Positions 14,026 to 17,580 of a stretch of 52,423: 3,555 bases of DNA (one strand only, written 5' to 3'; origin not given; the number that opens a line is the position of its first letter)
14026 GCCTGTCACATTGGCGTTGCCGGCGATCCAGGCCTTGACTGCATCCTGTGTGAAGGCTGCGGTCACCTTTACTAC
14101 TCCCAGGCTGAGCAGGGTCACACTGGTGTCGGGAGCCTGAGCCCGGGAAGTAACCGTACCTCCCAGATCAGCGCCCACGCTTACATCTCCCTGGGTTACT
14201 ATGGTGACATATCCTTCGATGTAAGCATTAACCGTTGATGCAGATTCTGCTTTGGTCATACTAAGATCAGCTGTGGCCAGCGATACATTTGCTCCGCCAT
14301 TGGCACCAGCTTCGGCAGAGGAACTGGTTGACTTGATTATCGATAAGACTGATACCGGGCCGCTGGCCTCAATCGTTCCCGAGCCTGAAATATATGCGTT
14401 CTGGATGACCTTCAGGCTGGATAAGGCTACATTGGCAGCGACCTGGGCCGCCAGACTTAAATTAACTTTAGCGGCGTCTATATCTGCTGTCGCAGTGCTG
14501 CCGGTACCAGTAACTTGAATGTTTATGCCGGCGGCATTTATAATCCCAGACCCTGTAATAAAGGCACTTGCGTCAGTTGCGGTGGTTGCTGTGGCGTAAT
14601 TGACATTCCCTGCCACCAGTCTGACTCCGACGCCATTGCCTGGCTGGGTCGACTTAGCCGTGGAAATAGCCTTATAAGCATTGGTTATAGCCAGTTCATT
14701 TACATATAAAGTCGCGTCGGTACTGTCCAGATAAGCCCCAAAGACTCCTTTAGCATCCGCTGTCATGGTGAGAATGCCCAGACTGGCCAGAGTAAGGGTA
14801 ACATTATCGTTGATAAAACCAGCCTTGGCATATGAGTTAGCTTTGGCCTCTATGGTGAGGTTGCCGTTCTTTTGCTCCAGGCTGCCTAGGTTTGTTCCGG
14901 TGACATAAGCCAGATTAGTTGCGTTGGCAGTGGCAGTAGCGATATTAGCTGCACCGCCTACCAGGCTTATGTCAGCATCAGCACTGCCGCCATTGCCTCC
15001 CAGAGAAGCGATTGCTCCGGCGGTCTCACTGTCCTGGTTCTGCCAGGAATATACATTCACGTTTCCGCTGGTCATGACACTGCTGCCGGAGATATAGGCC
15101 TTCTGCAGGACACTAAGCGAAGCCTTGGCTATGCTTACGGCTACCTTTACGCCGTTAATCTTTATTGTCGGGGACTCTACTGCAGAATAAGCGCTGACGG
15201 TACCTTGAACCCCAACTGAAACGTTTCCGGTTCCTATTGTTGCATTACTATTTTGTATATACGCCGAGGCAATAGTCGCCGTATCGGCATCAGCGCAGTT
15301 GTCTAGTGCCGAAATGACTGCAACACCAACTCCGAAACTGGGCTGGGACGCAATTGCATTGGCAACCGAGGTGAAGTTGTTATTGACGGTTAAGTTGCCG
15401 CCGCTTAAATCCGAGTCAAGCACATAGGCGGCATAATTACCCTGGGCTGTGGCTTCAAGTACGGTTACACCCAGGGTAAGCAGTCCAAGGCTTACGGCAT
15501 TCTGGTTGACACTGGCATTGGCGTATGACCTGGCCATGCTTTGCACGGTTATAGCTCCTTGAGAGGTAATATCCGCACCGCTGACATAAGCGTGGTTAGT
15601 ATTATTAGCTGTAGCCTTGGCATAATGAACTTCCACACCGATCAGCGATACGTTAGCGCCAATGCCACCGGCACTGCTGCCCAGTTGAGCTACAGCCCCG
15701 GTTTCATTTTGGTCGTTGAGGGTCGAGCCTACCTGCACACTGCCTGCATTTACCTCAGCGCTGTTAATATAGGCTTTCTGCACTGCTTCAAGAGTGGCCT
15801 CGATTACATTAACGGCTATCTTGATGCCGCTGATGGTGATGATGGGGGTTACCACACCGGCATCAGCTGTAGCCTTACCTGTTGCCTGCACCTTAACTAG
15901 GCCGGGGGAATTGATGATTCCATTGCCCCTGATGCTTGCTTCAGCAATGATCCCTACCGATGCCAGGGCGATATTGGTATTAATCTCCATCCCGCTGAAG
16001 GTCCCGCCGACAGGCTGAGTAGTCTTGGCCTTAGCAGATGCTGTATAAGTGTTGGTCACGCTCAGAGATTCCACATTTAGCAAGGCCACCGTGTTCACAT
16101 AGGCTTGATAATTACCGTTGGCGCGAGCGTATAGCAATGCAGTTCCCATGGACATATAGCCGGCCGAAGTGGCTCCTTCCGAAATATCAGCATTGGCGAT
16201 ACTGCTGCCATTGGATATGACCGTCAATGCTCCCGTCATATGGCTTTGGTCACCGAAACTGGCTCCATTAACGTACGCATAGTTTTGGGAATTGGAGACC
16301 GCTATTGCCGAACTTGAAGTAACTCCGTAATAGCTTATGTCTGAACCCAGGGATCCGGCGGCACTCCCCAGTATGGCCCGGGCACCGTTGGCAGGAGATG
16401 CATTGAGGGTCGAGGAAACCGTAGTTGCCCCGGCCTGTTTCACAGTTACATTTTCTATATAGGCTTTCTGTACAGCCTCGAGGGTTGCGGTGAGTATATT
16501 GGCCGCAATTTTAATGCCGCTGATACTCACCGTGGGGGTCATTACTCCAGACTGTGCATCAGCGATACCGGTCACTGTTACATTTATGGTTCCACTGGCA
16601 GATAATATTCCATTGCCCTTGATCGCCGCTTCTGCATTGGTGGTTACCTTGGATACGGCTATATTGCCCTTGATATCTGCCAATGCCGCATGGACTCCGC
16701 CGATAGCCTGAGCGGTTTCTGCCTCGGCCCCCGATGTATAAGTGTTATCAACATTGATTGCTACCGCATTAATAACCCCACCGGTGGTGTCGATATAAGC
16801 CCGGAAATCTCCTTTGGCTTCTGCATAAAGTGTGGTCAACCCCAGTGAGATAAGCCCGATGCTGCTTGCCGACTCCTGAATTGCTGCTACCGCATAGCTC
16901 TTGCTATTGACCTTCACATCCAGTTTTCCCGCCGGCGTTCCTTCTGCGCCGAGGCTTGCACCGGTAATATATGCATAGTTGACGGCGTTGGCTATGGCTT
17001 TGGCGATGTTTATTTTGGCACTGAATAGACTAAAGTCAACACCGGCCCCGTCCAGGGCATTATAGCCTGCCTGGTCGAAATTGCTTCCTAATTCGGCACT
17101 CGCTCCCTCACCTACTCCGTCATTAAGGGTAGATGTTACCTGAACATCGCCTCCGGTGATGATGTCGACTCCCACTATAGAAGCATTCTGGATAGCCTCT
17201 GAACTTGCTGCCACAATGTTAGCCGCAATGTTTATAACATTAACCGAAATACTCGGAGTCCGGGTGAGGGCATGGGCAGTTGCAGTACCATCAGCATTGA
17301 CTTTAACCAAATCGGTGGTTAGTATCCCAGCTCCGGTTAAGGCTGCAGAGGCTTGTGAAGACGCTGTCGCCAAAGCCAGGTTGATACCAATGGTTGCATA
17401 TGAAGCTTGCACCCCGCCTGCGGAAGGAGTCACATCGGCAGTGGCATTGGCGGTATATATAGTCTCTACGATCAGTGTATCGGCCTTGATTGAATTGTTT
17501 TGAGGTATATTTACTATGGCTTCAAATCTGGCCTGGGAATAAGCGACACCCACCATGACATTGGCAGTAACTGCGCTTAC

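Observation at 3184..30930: One uninterrupted 27.7-kb ORF: a 9,248-aa SLH-anchored filamentous surface protein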

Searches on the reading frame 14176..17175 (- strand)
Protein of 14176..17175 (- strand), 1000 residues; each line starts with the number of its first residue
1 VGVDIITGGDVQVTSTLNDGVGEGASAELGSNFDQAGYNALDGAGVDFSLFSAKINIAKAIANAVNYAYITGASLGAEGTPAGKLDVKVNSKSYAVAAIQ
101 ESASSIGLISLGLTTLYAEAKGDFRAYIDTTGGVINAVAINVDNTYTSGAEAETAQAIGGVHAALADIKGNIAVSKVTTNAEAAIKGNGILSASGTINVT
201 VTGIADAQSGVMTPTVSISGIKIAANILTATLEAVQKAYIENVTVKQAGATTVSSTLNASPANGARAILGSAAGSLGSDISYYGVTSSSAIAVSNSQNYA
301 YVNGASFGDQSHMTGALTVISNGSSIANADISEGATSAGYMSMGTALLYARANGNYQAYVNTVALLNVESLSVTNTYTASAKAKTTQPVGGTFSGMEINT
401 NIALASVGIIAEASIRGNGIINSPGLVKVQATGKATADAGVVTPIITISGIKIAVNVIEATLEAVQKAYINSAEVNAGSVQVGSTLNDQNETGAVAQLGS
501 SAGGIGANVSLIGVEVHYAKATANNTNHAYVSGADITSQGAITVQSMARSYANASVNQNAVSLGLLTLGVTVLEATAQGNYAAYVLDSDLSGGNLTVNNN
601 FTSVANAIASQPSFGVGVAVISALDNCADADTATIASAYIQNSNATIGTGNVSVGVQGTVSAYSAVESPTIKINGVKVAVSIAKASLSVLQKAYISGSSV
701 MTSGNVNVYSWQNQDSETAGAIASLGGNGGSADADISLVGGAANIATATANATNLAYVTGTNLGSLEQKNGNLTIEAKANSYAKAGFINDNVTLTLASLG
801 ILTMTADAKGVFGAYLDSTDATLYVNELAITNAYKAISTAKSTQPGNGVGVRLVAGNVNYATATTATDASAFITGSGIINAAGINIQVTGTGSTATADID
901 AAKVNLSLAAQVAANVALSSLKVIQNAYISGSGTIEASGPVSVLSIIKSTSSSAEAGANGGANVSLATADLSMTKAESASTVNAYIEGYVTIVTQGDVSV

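Call 5: search_protein_families(library=pfam, proteins=[window:14176-17175:-], max_evalue=0.01)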
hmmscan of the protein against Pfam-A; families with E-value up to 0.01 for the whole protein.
window:14176-17175:- (1000 aa): 0 families

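Call 11: search_protein_families(library=ncbifam, proteins=[window:14176-17175:-], max_evalue=0.1)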
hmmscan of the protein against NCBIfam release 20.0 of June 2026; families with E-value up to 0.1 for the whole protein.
window:14176-17175:- (1000 aa): 2 families
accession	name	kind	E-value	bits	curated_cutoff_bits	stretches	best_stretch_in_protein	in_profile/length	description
NF049942.1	DF_fam_seleno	subfamily_domain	0.063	13.3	70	0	626-684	8-67/96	DF family (seleno)protein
NF003258.0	PRK04219.1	equivalog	0.074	12.6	166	0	649-692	102-145/178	50S ribosomal protein L5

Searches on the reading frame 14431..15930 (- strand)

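Call 30: search_protein_families(library=pfam, proteins=[window:14431-15930:-], max_evalue=5)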
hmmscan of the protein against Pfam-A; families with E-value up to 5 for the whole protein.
window:14431-15930:- (500 aa): 2 families
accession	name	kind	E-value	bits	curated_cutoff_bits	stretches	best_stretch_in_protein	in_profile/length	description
PF00436.31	SSB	-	0.18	12.3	26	1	265-303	52-90/104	Single-strand binding protein family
PF00367.25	PTS_EIIB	-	1.4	8.8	27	1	321-338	4-21/34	phosphotransferase system, EIIB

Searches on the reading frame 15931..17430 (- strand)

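Call 29: search_protein_families(library=pfam, proteins=[window:15931-17430:-], max_evalue=5)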
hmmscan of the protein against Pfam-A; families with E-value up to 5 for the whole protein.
window:15931-17430:- (500 aa): 1 family
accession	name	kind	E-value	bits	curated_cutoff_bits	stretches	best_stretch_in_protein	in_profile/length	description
PF21916.1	mtd_2nd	-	0.036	14.8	24.6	1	204-258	45-100/115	Mtd second domain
